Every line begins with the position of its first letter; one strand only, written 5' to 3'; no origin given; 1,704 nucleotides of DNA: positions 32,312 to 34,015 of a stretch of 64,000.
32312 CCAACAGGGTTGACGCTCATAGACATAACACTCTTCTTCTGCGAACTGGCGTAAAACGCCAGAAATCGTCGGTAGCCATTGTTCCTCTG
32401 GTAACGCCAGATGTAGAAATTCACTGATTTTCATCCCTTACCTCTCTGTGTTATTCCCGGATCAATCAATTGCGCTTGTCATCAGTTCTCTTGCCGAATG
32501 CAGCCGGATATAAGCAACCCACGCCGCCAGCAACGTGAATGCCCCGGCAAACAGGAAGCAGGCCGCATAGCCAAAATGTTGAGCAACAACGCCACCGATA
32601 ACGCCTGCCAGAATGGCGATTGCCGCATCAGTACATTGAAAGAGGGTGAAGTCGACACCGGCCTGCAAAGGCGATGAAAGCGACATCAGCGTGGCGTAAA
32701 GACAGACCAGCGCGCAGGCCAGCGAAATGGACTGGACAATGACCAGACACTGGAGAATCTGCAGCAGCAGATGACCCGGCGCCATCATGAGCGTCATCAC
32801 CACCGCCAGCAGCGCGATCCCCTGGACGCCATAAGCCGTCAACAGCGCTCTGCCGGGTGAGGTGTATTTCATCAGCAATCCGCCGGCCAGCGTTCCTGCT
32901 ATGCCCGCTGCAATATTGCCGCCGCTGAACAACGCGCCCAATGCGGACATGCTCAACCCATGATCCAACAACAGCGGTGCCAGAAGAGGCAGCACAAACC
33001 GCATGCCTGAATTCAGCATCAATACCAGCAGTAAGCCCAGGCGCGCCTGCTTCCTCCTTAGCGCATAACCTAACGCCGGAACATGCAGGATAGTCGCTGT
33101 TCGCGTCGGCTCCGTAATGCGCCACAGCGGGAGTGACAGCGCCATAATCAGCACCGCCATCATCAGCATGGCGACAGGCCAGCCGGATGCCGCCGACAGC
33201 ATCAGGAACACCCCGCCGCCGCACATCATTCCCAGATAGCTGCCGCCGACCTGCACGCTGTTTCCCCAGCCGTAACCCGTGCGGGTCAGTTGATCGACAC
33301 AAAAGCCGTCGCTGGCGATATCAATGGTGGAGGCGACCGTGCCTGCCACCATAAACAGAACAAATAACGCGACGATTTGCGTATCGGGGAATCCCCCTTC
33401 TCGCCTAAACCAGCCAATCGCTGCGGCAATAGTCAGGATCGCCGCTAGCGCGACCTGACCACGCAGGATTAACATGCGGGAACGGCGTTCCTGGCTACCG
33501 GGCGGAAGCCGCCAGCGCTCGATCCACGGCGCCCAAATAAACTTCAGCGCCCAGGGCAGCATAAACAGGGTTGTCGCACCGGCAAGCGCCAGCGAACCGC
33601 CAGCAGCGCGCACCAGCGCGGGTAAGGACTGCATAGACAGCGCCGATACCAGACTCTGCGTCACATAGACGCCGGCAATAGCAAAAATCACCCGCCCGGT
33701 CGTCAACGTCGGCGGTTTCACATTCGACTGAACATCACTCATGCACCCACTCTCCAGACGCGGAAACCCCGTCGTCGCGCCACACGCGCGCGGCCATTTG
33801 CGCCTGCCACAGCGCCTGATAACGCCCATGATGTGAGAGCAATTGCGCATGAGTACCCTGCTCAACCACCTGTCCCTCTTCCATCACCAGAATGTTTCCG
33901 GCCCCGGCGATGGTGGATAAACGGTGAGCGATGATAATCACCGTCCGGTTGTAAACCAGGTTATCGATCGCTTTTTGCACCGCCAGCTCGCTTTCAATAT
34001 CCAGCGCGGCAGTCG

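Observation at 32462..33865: ybtX start-site ambiguity within the ybtPQXS operon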

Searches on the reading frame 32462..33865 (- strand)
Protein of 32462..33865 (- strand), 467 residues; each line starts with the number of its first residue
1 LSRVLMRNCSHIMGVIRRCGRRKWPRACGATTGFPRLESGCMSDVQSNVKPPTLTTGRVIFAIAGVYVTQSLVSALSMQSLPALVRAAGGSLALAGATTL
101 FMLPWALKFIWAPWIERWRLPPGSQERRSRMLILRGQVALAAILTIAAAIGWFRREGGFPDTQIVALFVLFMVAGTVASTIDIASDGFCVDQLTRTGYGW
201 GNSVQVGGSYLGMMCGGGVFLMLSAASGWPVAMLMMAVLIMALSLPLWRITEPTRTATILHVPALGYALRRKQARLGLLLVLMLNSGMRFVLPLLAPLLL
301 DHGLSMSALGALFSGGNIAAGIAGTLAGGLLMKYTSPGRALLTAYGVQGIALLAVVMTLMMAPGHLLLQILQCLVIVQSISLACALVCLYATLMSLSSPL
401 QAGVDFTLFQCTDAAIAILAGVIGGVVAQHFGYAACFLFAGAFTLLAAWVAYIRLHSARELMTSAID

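Call 8: find_homologous_proteins(query=window:32465-33865:-)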
Query seq(467 aa) (467 aa): 201 proteins with E <= 0.001 among 8000 candidates; the best 120 are listed.
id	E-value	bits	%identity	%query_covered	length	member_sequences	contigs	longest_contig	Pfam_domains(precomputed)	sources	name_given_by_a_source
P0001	2.6e-264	895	100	91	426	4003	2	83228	PF07690.22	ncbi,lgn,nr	ncbi:yersiniabactin-associated zinc MFS transporter YbtX [Escherichia coli]|nr:yersiniabactin-associ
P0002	1.2e-249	847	95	91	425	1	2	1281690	PF07690.22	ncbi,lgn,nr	ncbi:TPA: yersiniabactin-associated zinc MFS transporter YbtX [Serratia odorifera]|nr:yersiniabactin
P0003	3.8e-244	829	95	91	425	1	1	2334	PF07690.22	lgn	-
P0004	2.2e-243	826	93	91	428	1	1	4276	PF07690.22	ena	-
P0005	8.0e-242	821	95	91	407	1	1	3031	PF07690.22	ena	-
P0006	2.3e-237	806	89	91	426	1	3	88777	PF07690.22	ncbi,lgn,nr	ncbi:yersiniabactin-associated zinc MFS transporter YbtX [Salmonella enterica]|nr:yersiniabactin-ass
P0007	1.4e-236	804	99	83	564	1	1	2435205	PF07690.22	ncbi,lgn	-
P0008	3.4e-235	799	88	91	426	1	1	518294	PF07690.22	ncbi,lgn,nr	ncbi:yersiniabactin-associated zinc MFS transporter YbtX [Salmonella enterica subsp. enterica serova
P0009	2.4e-230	783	91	91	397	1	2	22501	PF07690.22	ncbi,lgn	ncbi:TPA: yersiniabactin-associated zinc MFS transporter YbtX [Salmonella enterica subsp. enterica s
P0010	4.5e-230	782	92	91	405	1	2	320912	PF07690.22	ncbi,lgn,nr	ncbi:yersiniabactin-associated zinc MFS transporter YbtX (plasmid) [Salmonella enterica subsp. enter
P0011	9.2e-229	778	88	89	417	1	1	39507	PF07690.22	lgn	-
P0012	1.9e-227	774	90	91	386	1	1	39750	PF07690.22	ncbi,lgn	-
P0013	1.0e-224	765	88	91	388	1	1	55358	PF07690.22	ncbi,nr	ncbi:MFS transporter [Klebsiella pneumoniae]|nr:MFS transporter [Klebsiella pneumoniae]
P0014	2.4e-222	757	88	91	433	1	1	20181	PF07690.22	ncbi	-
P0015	7.1e-222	755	99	77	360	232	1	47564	PF07690.22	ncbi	ncbi:yersiniabactin-associated zinc MFS transporter YbtX, partial [Escherichia coli]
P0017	6.2e-216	736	81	91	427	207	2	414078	PF13000.14,PF07690.22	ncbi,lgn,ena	ncbi:TPA: MFS transporter [Klebsiella oxytoca]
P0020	2.4e-183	628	75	88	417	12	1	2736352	PF07690.22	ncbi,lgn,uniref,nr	ncbi:MFS transporter [Serratia symbiotica]|uniref:Permease of yersiniabactin-iron transporter n=1 Ta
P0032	7.1e-143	495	61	83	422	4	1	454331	PF13000.14,PF07690.22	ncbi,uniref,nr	ncbi:MFS transporter [Brenneria sp. g21c3]|uniref:MFS transporter n=1 Tax=Brenneria sp. g21c3 TaxID=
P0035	1.3e-135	471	58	85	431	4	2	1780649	PF13000.14,PF07690.22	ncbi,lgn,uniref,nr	ncbi:MFS transporter (putative signal transducer) [Enterobacter sp. BIGb0383]|uniref:MFS transporter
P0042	1.4e-126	441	55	86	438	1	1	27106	PF13000.14,PF07690.22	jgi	jgi:MFS transporter (putative signal transducer)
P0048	3.0e-118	414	50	91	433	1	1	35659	PF13000.14,PF07690.22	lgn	-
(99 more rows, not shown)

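Call 9: search_protein_families(library=ncbifam, proteins=[window:32462-33865:-])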
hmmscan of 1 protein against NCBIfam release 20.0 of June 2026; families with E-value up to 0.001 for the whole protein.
window:32462-33865:- (467 aa): 3 families
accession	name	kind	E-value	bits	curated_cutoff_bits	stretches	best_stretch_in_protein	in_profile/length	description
TIGR02718.1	sider_RhtX_FptX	subfamily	1.9e-36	125.9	356.15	1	58-451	1-387/390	RhtX/FptX family siderophore transporter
TIGR00901.2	2A0125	subfamily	1e-26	93.6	350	1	71-450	17-413/417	AmpG family muropeptide MFS transporter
NF008867.0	PRK11902.1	equivalog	5.3e-15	55.3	656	1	68-455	23-404/419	muropeptide transporter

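Call 10: search_protein_families(library=pfam, proteins=[window:32462-33865:-])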
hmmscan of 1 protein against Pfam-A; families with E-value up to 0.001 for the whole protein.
window:32462-33865:- (467 aa): 2 families
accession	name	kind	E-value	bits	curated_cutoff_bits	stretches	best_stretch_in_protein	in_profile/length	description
PF07690.21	MFS_1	-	2.8e-15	56.5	33.4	2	66-403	4-329/347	Major Facilitator Superfamily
PF13000.13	Acatn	-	8.9e-05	21.6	23.7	1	63-225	5-179/546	Acetyl-coenzyme A transporter 1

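Call 12: find_encoding_contigs(protein=P0017, flank=3000, max_places=2)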
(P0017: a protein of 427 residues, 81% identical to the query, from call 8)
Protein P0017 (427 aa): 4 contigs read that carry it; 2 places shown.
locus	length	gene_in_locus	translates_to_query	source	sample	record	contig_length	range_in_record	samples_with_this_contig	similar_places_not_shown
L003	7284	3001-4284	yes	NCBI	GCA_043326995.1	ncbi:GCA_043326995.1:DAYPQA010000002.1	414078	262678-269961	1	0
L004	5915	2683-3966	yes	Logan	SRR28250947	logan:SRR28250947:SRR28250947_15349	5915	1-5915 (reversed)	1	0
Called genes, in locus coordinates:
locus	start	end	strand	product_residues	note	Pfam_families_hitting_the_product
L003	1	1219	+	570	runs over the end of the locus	PF00664:ABC_membrane, PF00005:ABC_tran, PF02463:SMC_N (faint), PF13191:AAA_16 (faint)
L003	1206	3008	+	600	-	PF00664:ABC_membrane, PF02463:SMC_N (faint), PF00005:ABC_tran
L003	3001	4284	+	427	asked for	PF07690:MFS_1, PF13000:Acatn (faint)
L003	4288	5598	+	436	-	PF00425:Chorismate_bind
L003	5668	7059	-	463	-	PF07690:MFS_1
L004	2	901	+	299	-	?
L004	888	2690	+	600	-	PF00664:ABC_membrane, PF02463:SMC_N (faint), PF00005:ABC_tran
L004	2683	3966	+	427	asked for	PF07690:MFS_1, PF13000:Acatn (faint)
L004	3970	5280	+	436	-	PF00425:Chorismate_bind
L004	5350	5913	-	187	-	?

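Call 13: find_encoding_contigs(protein=P0020, flank=3000, max_places=1)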
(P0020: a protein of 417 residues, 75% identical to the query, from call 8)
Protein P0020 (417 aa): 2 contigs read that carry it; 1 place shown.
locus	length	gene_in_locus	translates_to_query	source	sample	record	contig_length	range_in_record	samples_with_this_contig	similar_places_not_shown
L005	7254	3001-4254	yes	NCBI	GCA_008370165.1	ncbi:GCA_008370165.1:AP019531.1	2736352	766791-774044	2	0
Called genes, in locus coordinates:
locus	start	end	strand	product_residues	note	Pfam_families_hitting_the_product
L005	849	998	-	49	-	PF12833:HTH_18, PF00165:HTH_AraC (weak)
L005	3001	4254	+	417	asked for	PF07690:MFS_1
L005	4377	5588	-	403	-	PF07690:MFS_1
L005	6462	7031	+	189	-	PF00160:Pro_isomerase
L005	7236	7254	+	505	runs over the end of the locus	PF05872:HerA_C, PF13401:AAA_22 (faint)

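Call 14: find_encoding_contigs(protein=P0032, flank=3000, max_places=1)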
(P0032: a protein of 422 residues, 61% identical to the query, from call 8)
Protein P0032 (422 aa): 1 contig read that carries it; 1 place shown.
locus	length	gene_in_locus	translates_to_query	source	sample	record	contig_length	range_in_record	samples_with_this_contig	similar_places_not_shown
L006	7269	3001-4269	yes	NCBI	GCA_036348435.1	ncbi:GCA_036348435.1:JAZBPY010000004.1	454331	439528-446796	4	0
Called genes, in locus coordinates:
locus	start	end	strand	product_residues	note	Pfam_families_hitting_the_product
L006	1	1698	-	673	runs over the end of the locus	PF07715:Plug, PF00593:TonB_dep_Rec_b-barrel, PF14905:OMP_b-brl_3 (faint)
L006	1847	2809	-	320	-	PF12833:HTH_18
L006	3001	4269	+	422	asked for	PF07690:MFS_1, PF13000:Acatn, PF07690:MFS_1 (weak)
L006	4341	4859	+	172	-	PF08020:DUF1706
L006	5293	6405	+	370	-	PF13506:Glyco_transf_21, PF13641:Glyco_tranf_2_3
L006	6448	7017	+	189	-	PF09335:VTT_dom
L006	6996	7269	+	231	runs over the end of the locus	PF13641:Glyco_tranf_2_3, PF00535:Glycos_transf_2, PF12804:NTP_transf_3 (weak)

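Call 15: find_encoding_contigs(protein=P0035, flank=3000, max_places=1)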
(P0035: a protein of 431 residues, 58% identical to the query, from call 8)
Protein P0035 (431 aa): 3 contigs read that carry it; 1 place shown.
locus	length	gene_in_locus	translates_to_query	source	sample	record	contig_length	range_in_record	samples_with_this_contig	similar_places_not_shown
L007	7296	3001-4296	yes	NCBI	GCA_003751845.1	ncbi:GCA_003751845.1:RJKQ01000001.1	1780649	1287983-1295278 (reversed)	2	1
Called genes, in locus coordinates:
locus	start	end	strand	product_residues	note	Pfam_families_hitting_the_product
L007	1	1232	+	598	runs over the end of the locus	PF00664:ABC_membrane, PF00005:ABC_tran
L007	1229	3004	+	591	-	PF00664:ABC_membrane, PF00005:ABC_tran, PF02463:SMC_N (weak)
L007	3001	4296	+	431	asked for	PF07690:MFS_1, PF13000:Acatn (weak)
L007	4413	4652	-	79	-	-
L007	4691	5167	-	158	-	-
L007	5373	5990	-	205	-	-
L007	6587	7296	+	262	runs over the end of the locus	PF02110:HK, PF08543:Phos_pyr_kin (weak)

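Call 19: find_encoding_contigs(protein=P0006, flank=3000, max_places=1)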
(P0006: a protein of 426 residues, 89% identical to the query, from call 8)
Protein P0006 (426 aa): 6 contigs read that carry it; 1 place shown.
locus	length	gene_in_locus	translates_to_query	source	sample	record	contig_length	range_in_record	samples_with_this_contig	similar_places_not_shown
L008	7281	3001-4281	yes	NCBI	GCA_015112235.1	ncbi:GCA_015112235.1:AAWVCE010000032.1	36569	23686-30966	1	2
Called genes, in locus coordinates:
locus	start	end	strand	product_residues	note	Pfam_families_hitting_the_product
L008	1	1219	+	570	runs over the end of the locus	PF00664:ABC_membrane, PF00005:ABC_tran, PF02463:SMC_N (faint)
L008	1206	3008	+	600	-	PF00664:ABC_membrane, PF02463:SMC_N (faint), PF00005:ABC_tran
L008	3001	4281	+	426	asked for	PF07690:MFS_1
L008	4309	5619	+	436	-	PF00425:Chorismate_bind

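Call 20: find_encoding_contigs(protein=P0008, flank=3000, max_places=1)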
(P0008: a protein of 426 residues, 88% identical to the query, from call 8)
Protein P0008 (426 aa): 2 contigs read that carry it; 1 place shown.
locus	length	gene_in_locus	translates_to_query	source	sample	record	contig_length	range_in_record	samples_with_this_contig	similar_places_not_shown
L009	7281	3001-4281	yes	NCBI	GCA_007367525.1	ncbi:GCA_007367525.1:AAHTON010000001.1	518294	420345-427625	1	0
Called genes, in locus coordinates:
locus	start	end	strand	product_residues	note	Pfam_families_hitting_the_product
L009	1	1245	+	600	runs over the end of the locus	PF00664:ABC_membrane, PF00005:ABC_tran, PF02463:SMC_N (faint)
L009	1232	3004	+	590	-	PF00664:ABC_membrane, PF00005:ABC_tran, PF02463:SMC_N (weak)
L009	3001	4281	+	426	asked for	PF07690:MFS_1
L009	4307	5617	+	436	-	PF00425:Chorismate_bind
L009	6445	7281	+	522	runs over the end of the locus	PF08220:HTH_DeoR (faint), PF08279:HTH_11, PF08280:HTH_Mga (faint), PF09182:PuR_N (faint), PF05043:Mga (weak), PF00874:PRD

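Call 21: find_encoding_contigs(protein=P0002, flank=3000, max_places=1)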
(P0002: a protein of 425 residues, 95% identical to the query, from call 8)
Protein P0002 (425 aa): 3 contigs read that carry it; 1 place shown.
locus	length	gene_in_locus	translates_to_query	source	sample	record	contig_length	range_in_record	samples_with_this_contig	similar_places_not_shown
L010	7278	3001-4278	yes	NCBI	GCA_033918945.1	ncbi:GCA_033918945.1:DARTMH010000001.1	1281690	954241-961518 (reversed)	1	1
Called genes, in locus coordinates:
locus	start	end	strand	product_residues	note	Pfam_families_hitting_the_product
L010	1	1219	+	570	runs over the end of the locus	PF00664:ABC_membrane, PF00005:ABC_tran, PF02463:SMC_N (faint)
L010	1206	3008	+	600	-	PF00664:ABC_membrane (weak), PF00005:ABC_tran, PF02463:SMC_N (weak)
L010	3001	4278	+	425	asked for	PF07690:MFS_1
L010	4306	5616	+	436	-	PF00425:Chorismate_bind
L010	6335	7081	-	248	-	PF00106:adh_short, PF23441:SDR, PF08659:KR, PF13561:adh_short_C2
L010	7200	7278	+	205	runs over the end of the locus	PF00440:TetR_N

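Call 22: find_encoding_contigs(protein=P0048, flank=3000, max_places=1)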
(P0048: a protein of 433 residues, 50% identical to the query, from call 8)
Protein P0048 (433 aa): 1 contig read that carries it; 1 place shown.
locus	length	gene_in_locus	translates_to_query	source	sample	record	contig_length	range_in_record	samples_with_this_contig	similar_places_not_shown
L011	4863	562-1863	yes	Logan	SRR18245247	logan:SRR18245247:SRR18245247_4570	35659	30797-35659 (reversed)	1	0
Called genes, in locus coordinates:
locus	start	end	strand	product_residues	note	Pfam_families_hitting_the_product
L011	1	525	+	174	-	?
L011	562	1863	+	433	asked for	PF07690:MFS_1, PF13000:Acatn (faint)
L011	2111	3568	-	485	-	PF01546:Peptidase_M20, PF07687:M20_dimer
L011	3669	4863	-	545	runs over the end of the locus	PF08269:dCache_2, PF17200:sCache_2, PF17201:Cache_3-Cache_2, PF00672:HAMP, PF00015:MCPsignal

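Call 23: find_encoding_contigs(protein=P0042, flank=3000, max_places=1)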
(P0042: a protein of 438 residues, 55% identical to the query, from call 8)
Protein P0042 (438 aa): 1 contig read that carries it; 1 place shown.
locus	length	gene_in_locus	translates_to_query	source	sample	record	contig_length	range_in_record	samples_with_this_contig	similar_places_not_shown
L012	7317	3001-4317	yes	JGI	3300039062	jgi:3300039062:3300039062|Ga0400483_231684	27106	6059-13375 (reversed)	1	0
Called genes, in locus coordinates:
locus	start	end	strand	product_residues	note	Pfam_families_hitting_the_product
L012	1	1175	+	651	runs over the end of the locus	PF00664:ABC_membrane, PF00005:ABC_tran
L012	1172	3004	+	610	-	PF00664:ABC_membrane, PF00005:ABC_tran, PF02463:SMC_N (weak)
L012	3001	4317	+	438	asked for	PF07690:MFS_1, PF13000:Acatn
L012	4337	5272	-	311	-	PF00126:HTH_1, PF03466:LysR_substrate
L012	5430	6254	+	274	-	PF02900:LigB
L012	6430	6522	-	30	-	-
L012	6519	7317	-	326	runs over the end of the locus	PF00126:HTH_1, PF03466:LysR_substrate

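Call 25: list_cluster_members(proteins=[window:32465-33865:-, window:32465-33850:-, window:32465-33829:-, window:32465-33742:-])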
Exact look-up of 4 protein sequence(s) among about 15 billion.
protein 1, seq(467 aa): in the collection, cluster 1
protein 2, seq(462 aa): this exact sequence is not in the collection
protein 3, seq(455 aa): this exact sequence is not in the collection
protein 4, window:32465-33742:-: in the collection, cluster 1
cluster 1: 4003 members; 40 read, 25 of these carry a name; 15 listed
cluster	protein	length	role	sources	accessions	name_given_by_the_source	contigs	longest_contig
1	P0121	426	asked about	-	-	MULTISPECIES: yersiniabactin-associated zinc MFS transporter YbtX [Enterobacteriaceae] | MFS transporter, putative signal transducer | Yersiniabactin-associated zinc MFS transporter YbtX n=4 Tax=Escherichia coli TaxID=562 ...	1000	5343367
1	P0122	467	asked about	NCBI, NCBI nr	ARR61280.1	MFS transporter [Escherichia coli]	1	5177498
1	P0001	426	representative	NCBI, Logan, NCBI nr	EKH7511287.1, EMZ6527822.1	yersiniabactin-associated zinc MFS transporter YbtX [Escherichia coli]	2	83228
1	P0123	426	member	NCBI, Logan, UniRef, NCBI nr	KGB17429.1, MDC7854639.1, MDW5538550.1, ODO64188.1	yersiniabactin-associated zinc MFS transporter YbtX [Klebsiella pneumoniae] | yersiniabactin-associated zinc MFS transporter YbtX n=1 Tax=Klebsiella pneumoniae ...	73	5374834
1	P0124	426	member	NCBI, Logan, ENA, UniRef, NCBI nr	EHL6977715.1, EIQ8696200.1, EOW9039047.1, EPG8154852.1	yersiniabactin-associated zinc MFS transporter YbtX [Escherichia coli] | yersiniabactin-associated zinc MFS transporter YbtX n=1 Tax=Escherichia coli TaxID=562 ...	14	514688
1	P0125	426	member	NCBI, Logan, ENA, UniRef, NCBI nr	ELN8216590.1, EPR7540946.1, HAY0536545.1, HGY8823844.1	yersiniabactin-associated zinc MFS transporter YbtX [Escherichia coli] | yersiniabactin-associated zinc MFS transporter YbtX n=1 Tax=Escherichia coli TaxID=562 ...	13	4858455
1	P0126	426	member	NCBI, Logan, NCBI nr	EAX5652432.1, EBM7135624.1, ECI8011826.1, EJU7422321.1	yersiniabactin-associated zinc MFS transporter YbtX [Salmonella enterica]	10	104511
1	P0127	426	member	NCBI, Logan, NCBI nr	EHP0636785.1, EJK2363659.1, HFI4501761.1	TPA: yersiniabactin-associated zinc MFS transporter YbtX [Escherichia coli] | yersiniabactin-associated zinc MFS transporter YbtX [Escherichia coli]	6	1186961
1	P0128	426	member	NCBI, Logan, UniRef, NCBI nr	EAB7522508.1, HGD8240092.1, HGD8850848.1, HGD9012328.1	TPA: yersiniabactin-associated zinc MFS transporter YbtX [Escherichia coli] | yersiniabactin-associated zinc MFS transporter YbtX n=1 Tax=Escherichia coli TaxID=562 ... | yersiniabactin-associated zinc MFS transporter YbtX [Escherichia coli]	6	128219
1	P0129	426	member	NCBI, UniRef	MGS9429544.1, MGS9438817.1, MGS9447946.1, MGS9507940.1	yersiniabactin-associated zinc MFS transporter YbtX [Salmonella enterica] | yersiniabactin-associated zinc MFS transporter YbtX n=1 Tax=Salmonella enterica ...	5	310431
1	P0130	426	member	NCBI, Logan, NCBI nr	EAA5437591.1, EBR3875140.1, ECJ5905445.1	yersiniabactin-associated zinc MFS transporter YbtX [Salmonella enterica subsp. ...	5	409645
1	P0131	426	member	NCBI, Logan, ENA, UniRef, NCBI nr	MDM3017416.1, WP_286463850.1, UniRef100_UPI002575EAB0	yersiniabactin-associated zinc MFS transporter YbtX [Citrobacter sp. CK189] | yersiniabactin-associated zinc MFS transporter YbtX n=1 Tax=Citrobacter sp. CK189 ...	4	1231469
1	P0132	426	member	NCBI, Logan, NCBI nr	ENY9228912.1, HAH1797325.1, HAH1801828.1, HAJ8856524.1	TPA: yersiniabactin-associated zinc MFS transporter YbtX [Escherichia coli] | yersiniabactin-associated zinc MFS transporter YbtX [Escherichia coli]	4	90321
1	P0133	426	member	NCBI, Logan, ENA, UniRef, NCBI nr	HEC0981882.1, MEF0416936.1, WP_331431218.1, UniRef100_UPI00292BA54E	yersiniabactin-associated zinc MFS transporter YbtX [Escherichia coli] | yersiniabactin-associated zinc MFS transporter YbtX n=1 Tax=Escherichia coli TaxID=562 ...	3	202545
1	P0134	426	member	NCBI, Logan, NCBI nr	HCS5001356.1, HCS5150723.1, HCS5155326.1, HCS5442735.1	TPA: yersiniabactin-associated zinc MFS transporter YbtX [Escherichia coli] | yersiniabactin-associated zinc MFS transporter YbtX [Escherichia coli]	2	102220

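Call 40: search_solved_structures(query=window:32465-33742:-, max_evalue=0.01)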
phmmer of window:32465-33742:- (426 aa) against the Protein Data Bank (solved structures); distinct sequences matched with E-value up to 0.01: 5.
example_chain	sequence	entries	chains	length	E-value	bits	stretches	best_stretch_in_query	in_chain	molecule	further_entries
9c3f_A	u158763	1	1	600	9.8e-12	47.8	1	31-402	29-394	Anhydromuropeptide permease,Soluble cytochrome b562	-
8zgz_A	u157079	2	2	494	3.1e-11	46.2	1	31-399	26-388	Protein AmpG | Muropeptide transporter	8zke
9mun_A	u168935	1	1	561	7e-07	31.9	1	22-185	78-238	Acetyl-coenzyme A transporter 1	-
9m0s_A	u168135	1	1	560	7.8e-07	31.7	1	22-185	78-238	Acetyl-coenzyme A transporter 1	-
9pvm_A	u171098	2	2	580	8.4e-07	31.6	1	22-185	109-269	Acetyl-coenzyme A transporter 1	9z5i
